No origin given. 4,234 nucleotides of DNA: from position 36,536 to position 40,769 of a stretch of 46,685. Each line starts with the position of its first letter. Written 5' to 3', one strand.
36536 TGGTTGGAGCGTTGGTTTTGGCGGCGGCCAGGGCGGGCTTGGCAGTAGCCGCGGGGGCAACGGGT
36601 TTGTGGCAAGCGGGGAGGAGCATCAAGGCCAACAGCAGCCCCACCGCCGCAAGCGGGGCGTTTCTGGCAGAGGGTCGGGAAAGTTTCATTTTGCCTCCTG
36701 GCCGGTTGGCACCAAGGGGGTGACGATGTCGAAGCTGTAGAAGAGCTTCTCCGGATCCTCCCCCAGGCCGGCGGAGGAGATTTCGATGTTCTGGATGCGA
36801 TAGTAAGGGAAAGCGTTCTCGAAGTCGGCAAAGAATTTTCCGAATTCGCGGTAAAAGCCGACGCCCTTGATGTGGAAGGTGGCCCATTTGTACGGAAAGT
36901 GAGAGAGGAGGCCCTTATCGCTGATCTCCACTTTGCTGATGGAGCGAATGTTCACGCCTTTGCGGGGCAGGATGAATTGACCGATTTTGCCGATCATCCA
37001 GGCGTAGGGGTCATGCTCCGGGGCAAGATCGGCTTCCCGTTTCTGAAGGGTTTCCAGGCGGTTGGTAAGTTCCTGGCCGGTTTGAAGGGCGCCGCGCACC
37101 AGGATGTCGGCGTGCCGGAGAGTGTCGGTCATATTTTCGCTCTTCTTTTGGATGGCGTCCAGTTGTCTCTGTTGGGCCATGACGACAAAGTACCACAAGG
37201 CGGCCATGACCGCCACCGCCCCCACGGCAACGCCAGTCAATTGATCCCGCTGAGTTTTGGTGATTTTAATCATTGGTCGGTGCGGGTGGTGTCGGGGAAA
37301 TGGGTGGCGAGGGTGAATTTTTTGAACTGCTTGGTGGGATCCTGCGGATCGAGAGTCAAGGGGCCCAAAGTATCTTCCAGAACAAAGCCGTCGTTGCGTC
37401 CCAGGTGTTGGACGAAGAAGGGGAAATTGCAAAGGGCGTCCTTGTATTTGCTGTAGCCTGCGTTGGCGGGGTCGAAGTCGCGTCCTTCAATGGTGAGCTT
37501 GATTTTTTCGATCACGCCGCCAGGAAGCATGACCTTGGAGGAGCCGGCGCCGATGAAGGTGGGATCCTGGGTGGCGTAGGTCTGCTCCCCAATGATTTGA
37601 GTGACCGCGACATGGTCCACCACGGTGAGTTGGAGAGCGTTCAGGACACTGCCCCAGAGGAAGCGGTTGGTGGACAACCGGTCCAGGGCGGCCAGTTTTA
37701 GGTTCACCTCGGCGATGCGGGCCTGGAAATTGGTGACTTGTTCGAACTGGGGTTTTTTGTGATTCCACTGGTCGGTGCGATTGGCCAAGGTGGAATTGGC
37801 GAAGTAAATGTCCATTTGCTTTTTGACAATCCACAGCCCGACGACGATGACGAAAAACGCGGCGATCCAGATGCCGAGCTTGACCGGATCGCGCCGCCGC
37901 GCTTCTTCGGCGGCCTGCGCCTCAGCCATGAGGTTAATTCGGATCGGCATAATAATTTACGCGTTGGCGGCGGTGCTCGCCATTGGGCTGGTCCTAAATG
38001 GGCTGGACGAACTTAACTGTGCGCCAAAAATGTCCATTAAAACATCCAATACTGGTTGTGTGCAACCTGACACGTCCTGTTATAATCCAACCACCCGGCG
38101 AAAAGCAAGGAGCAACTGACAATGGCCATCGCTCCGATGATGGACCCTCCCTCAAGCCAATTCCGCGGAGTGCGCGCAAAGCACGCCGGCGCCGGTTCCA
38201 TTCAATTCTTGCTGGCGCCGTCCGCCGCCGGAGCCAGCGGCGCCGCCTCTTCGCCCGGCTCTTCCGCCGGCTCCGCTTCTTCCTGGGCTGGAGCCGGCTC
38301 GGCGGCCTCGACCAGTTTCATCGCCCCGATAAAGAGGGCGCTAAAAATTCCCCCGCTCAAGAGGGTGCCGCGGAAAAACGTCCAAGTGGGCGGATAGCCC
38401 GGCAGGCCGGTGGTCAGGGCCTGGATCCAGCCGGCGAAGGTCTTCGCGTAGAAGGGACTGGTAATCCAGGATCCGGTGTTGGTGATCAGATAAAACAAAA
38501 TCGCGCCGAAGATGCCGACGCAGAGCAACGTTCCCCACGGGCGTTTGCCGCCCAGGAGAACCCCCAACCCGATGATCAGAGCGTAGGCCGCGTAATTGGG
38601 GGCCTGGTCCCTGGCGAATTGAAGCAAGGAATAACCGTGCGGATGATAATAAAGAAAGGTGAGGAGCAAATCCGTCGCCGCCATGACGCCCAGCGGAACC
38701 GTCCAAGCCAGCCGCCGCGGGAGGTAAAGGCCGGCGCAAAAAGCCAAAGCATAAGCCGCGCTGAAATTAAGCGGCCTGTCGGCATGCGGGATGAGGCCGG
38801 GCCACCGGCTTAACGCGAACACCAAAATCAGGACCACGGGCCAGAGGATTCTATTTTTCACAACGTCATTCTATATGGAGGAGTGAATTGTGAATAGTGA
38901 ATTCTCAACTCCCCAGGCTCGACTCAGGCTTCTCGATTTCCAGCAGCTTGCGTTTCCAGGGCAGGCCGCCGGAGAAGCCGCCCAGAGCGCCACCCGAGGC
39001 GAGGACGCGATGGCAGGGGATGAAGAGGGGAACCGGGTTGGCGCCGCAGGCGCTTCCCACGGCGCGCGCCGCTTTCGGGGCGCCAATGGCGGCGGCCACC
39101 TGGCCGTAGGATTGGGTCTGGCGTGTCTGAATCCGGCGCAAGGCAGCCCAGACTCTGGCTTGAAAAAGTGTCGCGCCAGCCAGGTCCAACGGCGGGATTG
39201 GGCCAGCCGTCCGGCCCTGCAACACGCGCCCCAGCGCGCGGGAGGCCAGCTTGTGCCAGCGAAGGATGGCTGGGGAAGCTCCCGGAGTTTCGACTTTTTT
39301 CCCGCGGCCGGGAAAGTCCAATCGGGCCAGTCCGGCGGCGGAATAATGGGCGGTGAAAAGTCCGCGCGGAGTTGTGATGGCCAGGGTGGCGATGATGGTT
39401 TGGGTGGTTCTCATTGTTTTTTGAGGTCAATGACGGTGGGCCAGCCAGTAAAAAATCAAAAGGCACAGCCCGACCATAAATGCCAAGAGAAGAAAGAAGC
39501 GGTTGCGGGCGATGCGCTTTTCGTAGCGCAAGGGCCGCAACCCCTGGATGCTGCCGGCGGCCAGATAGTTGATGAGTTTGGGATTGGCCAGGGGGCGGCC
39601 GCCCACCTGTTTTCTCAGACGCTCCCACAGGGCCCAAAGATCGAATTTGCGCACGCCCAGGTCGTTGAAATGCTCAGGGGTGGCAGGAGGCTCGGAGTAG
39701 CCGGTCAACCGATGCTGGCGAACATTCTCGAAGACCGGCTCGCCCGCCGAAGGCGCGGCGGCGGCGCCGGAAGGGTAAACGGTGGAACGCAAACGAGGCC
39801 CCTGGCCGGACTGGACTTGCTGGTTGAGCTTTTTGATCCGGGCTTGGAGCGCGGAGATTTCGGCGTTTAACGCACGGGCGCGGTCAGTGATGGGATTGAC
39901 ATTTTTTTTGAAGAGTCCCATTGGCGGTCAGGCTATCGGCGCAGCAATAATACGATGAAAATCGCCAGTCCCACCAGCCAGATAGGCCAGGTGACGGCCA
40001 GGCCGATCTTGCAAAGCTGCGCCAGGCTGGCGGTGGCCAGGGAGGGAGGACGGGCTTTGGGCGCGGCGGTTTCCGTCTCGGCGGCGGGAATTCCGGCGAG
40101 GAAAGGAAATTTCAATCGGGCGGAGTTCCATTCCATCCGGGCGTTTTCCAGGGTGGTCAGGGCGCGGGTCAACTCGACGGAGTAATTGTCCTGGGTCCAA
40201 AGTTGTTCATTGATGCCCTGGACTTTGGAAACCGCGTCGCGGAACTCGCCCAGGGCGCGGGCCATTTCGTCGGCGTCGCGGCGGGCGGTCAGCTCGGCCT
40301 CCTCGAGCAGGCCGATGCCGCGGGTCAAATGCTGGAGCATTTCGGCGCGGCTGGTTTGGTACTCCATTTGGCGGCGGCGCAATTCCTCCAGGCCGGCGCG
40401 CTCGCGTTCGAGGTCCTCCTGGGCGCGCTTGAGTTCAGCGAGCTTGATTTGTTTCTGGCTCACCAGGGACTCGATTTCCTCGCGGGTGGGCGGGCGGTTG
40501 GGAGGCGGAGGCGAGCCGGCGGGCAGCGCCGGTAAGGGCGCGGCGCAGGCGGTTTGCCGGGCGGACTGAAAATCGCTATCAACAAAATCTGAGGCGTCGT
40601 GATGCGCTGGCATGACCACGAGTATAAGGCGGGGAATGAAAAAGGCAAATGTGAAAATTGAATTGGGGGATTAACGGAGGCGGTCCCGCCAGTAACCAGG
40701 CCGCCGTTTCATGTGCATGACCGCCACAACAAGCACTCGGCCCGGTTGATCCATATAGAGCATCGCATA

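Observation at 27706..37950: PilN-PilO-PilP-secretin module locked into one operon with two giant NHL/cohesin/dockerin-like secreted paralogs, with no PilM, ATPase, platform or pilin genes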

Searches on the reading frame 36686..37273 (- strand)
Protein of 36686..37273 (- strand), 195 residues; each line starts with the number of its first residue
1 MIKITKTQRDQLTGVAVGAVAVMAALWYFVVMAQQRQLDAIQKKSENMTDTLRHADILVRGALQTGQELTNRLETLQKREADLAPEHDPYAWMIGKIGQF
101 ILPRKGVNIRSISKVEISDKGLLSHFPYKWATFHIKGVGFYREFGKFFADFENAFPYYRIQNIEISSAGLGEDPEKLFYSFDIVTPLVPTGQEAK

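Call 4: search_protein_families(library=pfam, proteins=[window:36686-37273:-], max_evalue=0.1)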
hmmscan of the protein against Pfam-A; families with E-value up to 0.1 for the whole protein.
window:36686-37273:- (195 aa): 1 family
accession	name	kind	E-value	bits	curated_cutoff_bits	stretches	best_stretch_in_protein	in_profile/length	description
PF09307.15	MHC2-interact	-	0.087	13.1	26.9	0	21-53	45-76/109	CLIP, MHC2 interacting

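Call 5: search_protein_families(library=ncbifam, proteins=[window:36686-37273:-], max_evalue=0.1)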
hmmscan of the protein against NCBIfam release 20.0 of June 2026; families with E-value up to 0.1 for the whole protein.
window:36686-37273:- (195 aa): 2 families
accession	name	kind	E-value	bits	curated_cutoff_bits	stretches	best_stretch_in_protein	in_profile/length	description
TIGR03348.1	VI_IcmF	equivalog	0.051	11.5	388.15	1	12-92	434-510/1168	type VI secretion system membrane subunit TssM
NF041108.1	RQC_minor_2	equivalog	0.053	12.3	300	1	35-126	263-355/465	RQC-minor-2 family DNA-binding protein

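Call 38: search_solved_structures(query=A4, max_evalue=10)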
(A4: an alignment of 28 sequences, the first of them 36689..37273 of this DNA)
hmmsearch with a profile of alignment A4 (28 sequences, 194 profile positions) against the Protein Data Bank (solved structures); distinct sequences matched with E-value up to 10: 81 (the best 60 are shown).
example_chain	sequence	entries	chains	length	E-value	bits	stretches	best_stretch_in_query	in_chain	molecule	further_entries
9hd7_U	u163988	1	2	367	0.00021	24.4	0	10-87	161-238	Chloroplast PsbY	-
3jc8_Oa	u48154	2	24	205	0.00024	24.1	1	16-169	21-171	PilO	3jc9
7wc4_A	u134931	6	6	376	0.14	15.1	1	19-113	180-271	5-hydroxytryptamine receptor 2A,5-hydroxytryptamine receptor 2A,5-hydroxytryptamine recept | 5-hydroxytryptamine receptor 2A | 5-hydroxytryptamine receptor 2A,S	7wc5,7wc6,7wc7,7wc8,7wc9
7vod_A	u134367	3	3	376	0.14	15.1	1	19-113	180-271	5-hydroxytryptamine receptor 2A,Soluble cytochrome b562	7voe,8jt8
6a93_A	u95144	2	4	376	0.14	15.1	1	19-113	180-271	5-hydroxytryptamine receptor 2A,Soluble cytochrome b562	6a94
8zmg_A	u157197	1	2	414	0.16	15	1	19-112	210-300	5-hydroxytryptamine receptor 2A,Soluble cytochrome b562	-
4eij_A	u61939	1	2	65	0.16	14.9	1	38-85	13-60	P protein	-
6w6l_6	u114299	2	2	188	0.17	14.9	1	12-84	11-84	Calcium load-activated calcium channel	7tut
6wgt_A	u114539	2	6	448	0.21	14.5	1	19-78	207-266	5-hydroxytryptamine receptor 2A,Soluble cytochrome b562 fusion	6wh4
6jfv_B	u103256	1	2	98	0.29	14.1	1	30-98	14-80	Keratin, type II cytoskeletal 5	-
9vkp_b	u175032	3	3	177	0.31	14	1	14-77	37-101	ATP synthase subunit b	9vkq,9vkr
4ib4_A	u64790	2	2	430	0.31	14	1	19-78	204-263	Chimera protein of human 5-hydroxytryptamine receptor 2B and E. Coli soluble cytochrome b5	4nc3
5tud_A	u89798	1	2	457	0.35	13.8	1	19-78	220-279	5-hydroxytryptamine receptor 2B,Soluble cytochrome b562 chimera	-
4zry_B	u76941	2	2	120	0.37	13.7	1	30-88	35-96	Keratin, type II cytoskeletal 1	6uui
9yoi_D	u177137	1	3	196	0.48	13.4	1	34-109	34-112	Hemagglutinin HA2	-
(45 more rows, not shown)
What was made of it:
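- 36686..37273 (-): pilO-like gene (195 aa), ATGA overlap with pilN. The ortholog profile hits M. xanthus PilO (3jc8_Oa) at E 2.4e-4 over 16-169 (call 38).
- On Type IVa pilus pilMNOPQ system: The profile hits M. xanthus PilO at 2.4e-4 (call 38).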

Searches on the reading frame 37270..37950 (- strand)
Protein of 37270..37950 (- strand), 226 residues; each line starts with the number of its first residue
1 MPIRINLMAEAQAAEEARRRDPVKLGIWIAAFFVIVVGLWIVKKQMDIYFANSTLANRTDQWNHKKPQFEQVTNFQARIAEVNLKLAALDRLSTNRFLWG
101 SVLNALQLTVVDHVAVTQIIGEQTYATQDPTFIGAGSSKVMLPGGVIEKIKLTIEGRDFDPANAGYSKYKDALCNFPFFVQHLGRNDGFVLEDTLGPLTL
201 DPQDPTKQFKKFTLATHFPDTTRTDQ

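Call 4: search_protein_families(library=pfam, proteins=[window:37270-37950:-], max_evalue=0.1)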
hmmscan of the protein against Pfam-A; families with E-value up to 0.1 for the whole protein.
window:37270-37950:- (226 aa): 0 families
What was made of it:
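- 37270..37950 (-): pilN-like gene (226 aa): N-terminal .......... peptide, one transmembrane helix, periplasmic domain. There is no Pfam hit (call 4).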

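Call 5: search_protein_families(library=ncbifam, proteins=[window:37270-37950:-], max_evalue=0.1)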
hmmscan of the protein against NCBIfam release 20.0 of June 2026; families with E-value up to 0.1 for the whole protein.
window:37270-37950:- (226 aa): 1 family
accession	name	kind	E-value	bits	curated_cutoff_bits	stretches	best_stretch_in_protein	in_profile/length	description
NF045709.1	Amuc_1101_fam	equivalog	0.004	16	650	1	2-118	354-470/608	Amuc_1101 family PilM-like pilus complex protein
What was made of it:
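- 37270..37950 (-): NCBIfam gives a weak hit to the PilN-like part of Amuc_1101_fam (E 0.004, call 5).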

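Call 37: search_solved_structures(query=A3, max_evalue=10)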
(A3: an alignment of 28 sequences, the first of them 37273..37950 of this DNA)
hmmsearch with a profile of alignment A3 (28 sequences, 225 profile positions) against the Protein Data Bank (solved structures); distinct sequences matched with E-value up to 10: 2.
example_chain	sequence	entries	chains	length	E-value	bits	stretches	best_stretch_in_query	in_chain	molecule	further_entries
3jc8_Na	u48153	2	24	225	1.8e-06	31.2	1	1-131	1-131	PilN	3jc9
3col_A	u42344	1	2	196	0.63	13.1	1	85-136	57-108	Putative transcription regulator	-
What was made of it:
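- Profile matches to M. xanthus PilN and PilO (calls 37, 38).
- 37270..37950 (-): A profile of 28 orthologs hits M. xanthus PilN (3jc8_Na) at E 1.8e-6 over residues 1-131 (call 37).
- On Type IVa pilus pilMNOPQ system: The profile hits M. xanthus PilN at 1.8e-6 (call 37).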

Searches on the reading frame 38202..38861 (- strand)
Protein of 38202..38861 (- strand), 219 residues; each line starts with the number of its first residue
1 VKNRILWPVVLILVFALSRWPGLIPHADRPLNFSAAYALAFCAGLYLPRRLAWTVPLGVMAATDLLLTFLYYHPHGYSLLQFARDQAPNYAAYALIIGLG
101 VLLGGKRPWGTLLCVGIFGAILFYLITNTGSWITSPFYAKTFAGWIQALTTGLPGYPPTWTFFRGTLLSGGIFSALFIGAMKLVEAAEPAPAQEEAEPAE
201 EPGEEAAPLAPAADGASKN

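Call 8: search_protein_families(library=pfam, proteins=[window:38202-38861:-], max_evalue=0.01)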
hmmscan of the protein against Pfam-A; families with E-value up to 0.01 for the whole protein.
window:38202-38861:- (219 aa): 2 families
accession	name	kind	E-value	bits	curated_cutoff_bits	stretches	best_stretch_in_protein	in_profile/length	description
PF20221.3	DUF6580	-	3.5e-32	112.3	27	1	2-187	4-158/162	Family of unknown function (DUF6580)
PF20134.4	DUF6524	-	0.0016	18.7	27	1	65-134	11-81/131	Family of unknown function (DUF6524)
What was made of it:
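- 38202..38861 (-): DUF6580 membrane-protein gene occupying the place where relatives have pilM; context, not shown to belong to the system. Pfam DUF6580 3.5e-32 (call 8).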

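Call 12: search_protein_families(library=ncbifam, proteins=[window:38202-38861:-], max_evalue=0.05)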
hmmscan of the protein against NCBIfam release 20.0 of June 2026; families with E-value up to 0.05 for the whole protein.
window:38202-38861:- (219 aa): 1 family
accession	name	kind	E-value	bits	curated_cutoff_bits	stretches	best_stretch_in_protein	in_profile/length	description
NF042991.1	alk_phos_PafA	equivalog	0.043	12.2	650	0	114-149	177-212/554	alkaline phosphatase PafA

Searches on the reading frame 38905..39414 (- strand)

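Call 8: search_protein_families(library=pfam, proteins=[window:38905-39414:-], max_evalue=0.01)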
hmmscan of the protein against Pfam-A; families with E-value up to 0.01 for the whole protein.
window:38905-39414:- (169 aa): 1 family
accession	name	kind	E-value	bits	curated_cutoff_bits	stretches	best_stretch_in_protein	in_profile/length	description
PF01035.26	DNA_binding_1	-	5e-32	110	27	1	84-162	2-80/81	6-O-methylguanine DNA methyltransferase, DNA binding domain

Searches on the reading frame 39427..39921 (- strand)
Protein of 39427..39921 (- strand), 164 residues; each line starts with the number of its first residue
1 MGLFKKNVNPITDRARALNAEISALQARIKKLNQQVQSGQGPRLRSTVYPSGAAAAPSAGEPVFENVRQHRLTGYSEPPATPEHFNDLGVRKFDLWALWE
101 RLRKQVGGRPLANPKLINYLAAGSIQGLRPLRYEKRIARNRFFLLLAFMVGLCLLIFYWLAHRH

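Call 8: search_protein_families(library=pfam, proteins=[window:39427-39921:-], max_evalue=0.01)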
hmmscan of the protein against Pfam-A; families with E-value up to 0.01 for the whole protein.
window:39427-39921:- (164 aa): 0 families

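Call 12: search_protein_families(library=ncbifam, proteins=[window:39427-39921:-], max_evalue=0.05)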
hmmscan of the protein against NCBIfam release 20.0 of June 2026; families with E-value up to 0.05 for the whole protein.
window:39427-39921:- (164 aa): 1 family
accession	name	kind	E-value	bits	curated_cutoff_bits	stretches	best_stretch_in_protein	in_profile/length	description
NF051443.1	NheC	equivalog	0.036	13.3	420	1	4-40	185-221/352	non-hemolytic enterotoxin subunit C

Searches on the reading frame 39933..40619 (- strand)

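Call 8: search_protein_families(library=pfam, proteins=[window:39933-40619:-], max_evalue=0.01)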
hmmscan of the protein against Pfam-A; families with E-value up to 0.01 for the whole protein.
window:39933-40619:- (228 aa): 0 families

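Call 12: search_protein_families(library=ncbifam, proteins=[window:39933-40619:-], max_evalue=0.05)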
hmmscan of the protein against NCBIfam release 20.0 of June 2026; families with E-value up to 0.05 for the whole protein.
window:39933-40619:- (228 aa): 2 families
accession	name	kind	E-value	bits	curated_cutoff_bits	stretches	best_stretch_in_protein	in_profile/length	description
NF003034.1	PRK03918.1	equivalog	0.001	17.1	700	1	47-163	255-370/878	DNA double-strand break repair ATPase Rad50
NF045487.1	ASRP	equivalog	0.026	13.2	300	1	45-163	318-426/593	archaea-specific SMC-related protein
